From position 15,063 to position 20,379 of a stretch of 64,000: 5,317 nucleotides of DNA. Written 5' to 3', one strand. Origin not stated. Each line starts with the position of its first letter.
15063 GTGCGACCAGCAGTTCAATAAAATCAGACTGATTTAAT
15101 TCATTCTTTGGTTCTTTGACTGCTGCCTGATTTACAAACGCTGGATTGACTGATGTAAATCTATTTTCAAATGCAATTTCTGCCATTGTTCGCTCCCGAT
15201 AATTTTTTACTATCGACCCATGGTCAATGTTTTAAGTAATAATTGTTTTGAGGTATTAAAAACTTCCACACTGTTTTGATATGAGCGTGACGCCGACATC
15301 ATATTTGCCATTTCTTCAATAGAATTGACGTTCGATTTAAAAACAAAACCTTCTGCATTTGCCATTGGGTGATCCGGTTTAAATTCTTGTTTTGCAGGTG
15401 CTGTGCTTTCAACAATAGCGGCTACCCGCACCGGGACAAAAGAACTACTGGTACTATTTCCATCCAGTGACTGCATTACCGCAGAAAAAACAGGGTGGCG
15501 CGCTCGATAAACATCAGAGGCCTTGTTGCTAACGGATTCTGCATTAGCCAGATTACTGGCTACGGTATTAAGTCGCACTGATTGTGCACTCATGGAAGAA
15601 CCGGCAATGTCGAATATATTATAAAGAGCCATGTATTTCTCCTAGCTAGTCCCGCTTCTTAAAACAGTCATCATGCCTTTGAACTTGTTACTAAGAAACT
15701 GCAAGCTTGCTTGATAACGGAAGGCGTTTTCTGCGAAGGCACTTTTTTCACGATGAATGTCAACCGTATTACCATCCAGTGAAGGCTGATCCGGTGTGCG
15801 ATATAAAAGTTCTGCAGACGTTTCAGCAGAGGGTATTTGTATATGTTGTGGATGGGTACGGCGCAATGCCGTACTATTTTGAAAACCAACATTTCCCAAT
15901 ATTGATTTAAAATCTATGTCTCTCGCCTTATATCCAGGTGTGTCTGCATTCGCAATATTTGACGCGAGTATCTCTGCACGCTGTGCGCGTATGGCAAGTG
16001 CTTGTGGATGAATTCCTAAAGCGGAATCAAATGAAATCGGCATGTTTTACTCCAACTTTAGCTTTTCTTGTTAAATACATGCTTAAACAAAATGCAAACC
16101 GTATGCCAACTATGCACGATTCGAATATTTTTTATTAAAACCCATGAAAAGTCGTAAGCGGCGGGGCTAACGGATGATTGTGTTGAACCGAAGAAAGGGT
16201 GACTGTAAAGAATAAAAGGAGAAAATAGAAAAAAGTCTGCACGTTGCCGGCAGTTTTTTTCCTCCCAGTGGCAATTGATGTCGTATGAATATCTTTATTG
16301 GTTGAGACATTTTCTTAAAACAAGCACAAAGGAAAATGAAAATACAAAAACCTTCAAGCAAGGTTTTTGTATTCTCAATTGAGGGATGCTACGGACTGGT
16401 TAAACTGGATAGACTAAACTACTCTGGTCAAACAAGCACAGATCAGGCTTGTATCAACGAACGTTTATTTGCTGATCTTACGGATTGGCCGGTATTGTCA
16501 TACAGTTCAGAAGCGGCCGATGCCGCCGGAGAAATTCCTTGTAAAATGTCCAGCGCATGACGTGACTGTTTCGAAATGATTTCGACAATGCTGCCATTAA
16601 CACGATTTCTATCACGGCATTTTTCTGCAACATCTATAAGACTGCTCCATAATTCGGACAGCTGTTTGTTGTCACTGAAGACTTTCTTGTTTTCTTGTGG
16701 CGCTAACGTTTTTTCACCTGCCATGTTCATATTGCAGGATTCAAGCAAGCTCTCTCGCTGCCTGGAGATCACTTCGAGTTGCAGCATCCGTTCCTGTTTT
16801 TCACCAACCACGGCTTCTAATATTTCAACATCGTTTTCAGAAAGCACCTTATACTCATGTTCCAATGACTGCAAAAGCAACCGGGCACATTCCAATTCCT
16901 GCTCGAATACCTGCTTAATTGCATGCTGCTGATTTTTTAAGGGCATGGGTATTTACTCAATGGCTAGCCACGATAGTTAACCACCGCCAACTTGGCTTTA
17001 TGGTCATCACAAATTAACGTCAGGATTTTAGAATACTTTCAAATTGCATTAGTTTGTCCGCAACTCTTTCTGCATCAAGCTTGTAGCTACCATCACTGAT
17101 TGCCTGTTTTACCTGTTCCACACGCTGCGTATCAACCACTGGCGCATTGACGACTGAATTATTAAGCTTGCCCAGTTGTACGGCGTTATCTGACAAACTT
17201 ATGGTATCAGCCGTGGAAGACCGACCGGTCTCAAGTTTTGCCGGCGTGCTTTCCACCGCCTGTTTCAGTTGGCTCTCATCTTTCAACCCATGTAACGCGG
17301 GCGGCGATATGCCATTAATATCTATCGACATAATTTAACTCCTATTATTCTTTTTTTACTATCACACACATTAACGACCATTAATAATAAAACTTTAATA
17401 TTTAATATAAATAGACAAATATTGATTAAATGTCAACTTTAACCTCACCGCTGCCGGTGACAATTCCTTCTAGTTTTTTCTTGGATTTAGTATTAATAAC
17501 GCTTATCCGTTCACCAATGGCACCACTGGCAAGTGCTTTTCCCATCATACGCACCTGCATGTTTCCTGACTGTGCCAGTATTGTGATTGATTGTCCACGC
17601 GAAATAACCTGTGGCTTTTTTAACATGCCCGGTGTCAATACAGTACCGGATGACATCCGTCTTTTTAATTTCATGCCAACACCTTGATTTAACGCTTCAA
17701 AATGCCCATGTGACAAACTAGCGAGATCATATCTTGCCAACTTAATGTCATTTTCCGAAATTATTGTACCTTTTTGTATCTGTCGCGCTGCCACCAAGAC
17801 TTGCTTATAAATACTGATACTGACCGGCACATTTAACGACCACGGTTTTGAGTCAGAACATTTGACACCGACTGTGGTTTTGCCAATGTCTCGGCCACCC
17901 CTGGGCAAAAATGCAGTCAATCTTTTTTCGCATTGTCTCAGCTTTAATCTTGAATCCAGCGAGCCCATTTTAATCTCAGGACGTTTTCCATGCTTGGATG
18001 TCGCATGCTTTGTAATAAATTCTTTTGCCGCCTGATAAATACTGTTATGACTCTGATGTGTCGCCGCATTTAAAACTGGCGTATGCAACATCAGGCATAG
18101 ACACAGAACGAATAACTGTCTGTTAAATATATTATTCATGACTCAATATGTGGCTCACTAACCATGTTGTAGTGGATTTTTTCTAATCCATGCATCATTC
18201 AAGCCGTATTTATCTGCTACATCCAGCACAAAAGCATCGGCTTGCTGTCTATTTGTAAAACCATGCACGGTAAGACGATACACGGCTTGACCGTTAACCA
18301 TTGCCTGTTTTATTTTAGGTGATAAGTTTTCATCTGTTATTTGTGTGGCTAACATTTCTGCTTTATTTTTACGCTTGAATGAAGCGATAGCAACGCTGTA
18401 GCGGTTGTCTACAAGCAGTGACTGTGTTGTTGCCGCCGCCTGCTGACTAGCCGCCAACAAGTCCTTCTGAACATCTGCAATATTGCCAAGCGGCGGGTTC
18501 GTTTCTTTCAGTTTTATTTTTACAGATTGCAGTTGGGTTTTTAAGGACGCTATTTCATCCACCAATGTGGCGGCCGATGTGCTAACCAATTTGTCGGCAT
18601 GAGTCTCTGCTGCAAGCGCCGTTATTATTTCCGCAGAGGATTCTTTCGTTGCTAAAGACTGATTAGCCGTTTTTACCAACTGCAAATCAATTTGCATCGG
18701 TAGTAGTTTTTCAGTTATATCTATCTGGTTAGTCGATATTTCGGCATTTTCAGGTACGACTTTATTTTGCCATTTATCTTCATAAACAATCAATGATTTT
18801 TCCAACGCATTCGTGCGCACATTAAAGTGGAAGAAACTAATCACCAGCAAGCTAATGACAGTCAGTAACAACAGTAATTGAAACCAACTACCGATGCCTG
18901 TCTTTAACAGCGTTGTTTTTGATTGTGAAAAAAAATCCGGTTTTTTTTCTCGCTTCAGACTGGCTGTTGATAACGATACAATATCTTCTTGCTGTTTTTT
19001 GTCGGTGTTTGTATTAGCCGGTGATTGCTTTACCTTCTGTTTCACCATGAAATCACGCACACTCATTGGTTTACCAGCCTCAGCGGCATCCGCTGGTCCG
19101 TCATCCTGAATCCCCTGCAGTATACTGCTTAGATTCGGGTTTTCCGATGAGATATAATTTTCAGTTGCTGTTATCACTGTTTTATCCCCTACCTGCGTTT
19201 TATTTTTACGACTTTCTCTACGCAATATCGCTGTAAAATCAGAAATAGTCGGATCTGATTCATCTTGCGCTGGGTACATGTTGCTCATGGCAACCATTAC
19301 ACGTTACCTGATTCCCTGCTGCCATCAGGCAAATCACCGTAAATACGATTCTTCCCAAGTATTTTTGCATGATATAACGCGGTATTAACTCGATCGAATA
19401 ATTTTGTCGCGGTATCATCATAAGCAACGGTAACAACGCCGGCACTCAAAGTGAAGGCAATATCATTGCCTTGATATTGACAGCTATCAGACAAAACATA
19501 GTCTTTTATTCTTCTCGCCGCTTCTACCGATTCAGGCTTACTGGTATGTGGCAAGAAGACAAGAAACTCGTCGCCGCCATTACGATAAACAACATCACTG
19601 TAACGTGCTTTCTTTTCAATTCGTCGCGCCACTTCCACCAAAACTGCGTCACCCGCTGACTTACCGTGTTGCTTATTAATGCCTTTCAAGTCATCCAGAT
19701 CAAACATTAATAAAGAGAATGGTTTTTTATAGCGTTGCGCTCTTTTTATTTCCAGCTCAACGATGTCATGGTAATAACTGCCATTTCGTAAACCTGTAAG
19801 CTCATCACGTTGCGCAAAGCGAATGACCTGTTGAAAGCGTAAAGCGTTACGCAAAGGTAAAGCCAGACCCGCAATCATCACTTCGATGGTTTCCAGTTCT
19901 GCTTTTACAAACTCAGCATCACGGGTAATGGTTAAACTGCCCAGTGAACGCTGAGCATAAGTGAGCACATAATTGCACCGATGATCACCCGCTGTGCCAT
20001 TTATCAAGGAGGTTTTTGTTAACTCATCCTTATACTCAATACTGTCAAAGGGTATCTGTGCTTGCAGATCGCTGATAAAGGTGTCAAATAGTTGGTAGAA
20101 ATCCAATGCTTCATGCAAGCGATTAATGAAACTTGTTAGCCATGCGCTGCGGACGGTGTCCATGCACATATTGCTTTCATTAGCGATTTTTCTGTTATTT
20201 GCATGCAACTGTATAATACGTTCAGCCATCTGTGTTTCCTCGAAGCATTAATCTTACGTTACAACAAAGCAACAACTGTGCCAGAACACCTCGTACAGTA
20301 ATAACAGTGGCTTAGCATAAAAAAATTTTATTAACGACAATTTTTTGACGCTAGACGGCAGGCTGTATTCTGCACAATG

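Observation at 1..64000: Very high density of c-di-GMP and two-component genes inside a single flagellar locus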

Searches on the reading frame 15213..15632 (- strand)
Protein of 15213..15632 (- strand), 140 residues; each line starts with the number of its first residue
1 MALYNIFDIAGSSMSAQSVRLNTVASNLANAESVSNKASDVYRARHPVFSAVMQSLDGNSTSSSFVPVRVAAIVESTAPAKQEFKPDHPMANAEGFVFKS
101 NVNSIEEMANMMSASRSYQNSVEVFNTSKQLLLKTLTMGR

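Call 4: search_protein_families(library=pfam, proteins=[window:15213-15632:-], max_evalue=0.001)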
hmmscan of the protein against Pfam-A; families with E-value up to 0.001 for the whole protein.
window:15213-15632:- (140 aa): 2 families
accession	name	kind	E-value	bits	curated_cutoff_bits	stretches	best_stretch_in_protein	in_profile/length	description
PF06429.18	Flg_bbr_C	-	1.5e-12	47.3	23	1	94-138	2-46/46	Flagellar basal body rod FlgEFG protein C-terminal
PF00460.25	Flg_bb_rod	-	1.7e-06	28.3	20.7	1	8-31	2-25/31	Flagella basal body rod protein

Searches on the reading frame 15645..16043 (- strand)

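Call 4: search_protein_families(library=pfam, proteins=[window:15645-16043:-], max_evalue=0.001)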
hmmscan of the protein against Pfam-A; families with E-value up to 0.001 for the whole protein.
window:15645-16043:- (133 aa): 1 family
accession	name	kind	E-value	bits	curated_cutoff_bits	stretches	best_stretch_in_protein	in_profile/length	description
PF00460.25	Flg_bb_rod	-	8.9e-09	35.6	20.7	1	14-39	6-31/31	Flagella basal body rod protein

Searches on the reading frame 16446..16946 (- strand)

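Call 4: search_protein_families(library=pfam, proteins=[window:16446-16946:-], max_evalue=0.001)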
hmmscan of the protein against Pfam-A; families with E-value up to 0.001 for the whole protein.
window:16446-16946:- (167 aa): 1 family
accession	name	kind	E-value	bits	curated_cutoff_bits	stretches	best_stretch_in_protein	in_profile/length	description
PF05130.17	FlgN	-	3.6e-22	79.8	30.5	1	7-155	3-145/147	FlgN protein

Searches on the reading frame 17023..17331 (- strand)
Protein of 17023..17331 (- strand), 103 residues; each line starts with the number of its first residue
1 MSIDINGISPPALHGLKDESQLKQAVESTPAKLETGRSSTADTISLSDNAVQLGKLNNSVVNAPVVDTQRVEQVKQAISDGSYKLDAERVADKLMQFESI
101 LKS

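Call 4: search_protein_families(library=pfam, proteins=[window:17023-17331:-], max_evalue=0.001)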
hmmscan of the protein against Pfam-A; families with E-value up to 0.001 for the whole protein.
window:17023-17331:- (103 aa): 1 family
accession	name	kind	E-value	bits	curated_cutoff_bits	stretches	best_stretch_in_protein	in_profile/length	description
PF04316.19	FlgM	-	2.7e-17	63.2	25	1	42-96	1-55/55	Anti-sigma-28 factor, FlgM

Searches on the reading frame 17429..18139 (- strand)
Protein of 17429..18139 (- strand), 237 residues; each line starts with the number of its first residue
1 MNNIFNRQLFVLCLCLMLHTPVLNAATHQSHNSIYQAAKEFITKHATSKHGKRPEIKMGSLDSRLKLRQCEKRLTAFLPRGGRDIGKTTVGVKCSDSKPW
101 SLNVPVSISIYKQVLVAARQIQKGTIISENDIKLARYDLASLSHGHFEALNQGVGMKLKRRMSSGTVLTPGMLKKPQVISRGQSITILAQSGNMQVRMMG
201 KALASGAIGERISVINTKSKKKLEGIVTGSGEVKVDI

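Call 5: search_protein_families(library=pfam, proteins=[window:17429-18139:-], max_evalue=0.001)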
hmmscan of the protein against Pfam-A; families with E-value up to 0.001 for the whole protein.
window:17429-18139:- (237 aa): 3 families
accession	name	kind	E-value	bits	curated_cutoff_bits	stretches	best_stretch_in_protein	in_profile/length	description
PF13144.11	ChapFlgA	-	1.7e-35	122.1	23.8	1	113-235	2-122/122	Chaperone for flagella basal body P-ring formation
PF17656.6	ChapFlgA_N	-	2e-15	57.3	27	1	34-109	1-76/77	FlgA N-terminal domain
PF08666.17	SAF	-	1.6e-13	51.4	21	1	113-174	2-63/63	SAF domain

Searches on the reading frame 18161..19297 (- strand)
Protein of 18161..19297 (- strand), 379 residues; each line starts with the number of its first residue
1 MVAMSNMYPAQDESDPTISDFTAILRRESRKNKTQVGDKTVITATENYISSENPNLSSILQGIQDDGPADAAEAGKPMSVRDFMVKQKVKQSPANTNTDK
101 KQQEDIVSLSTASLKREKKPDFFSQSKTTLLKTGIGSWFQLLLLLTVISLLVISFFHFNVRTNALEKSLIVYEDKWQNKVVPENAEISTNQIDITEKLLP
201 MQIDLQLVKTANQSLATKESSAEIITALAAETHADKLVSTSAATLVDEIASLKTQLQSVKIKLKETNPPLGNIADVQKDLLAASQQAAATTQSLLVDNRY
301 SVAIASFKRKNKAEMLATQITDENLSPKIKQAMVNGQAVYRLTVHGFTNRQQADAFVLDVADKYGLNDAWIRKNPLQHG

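Call 5: search_protein_families(library=pfam, proteins=[window:18161-19297:-], max_evalue=0.001)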
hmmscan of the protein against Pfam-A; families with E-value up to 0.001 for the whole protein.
window:18161-19297:- (379 aa): 1 family
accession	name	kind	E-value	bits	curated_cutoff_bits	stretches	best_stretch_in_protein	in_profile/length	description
PF05036.18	SPOR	-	2.4e-07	31.4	21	1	298-372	3-75/76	SPOR domain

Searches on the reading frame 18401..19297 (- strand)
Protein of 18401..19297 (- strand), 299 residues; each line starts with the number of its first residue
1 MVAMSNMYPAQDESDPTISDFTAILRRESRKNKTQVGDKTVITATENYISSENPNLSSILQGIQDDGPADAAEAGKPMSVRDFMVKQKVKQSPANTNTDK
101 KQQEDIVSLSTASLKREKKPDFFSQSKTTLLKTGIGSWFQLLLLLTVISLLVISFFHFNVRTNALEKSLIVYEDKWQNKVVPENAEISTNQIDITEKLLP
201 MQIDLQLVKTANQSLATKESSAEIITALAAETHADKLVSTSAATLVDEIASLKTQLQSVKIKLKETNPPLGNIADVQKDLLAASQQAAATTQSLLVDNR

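Call 55: search_protein_families(library=pfam, proteins=[window:18401-19297:-], max_evalue=5)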
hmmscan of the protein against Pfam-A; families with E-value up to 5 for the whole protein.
window:18401-19297:- (299 aa): 2 families
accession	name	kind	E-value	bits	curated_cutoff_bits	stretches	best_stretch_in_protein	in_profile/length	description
PF13339.11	AATF-Che1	-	0.015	16.3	24.7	1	190-262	10-83/137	Apoptosis antagonizing transcription factor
PF02152.23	FolB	-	0.088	13.7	31.8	1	220-275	49-107/113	Dihydroneopterin aldolase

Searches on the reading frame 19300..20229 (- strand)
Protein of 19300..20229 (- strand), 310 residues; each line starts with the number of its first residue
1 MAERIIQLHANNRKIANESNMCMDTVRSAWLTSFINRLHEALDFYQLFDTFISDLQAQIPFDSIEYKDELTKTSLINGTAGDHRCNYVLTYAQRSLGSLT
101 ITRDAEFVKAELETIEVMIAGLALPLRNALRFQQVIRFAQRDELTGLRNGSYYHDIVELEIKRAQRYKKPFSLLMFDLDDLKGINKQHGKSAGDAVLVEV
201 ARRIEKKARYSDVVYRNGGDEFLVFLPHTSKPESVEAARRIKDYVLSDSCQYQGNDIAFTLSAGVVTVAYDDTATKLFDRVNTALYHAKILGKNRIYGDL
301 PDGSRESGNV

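Call 5: search_protein_families(library=pfam, proteins=[window:19300-20229:-], max_evalue=0.001)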
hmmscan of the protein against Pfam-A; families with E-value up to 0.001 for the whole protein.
window:19300-20229:- (310 aa): 2 families
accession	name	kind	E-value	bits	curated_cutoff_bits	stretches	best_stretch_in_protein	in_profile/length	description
PF00990.26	GGDEF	-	3.1e-35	121.8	23.8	1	139-295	1-161/161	Diguanylate cyclase, GGDEF domain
PF22335.1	Cas10-Cmr2_palm2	-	7.5e-05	23.3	27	1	209-296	50-132/133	Cas10/Cmr2, second palm domain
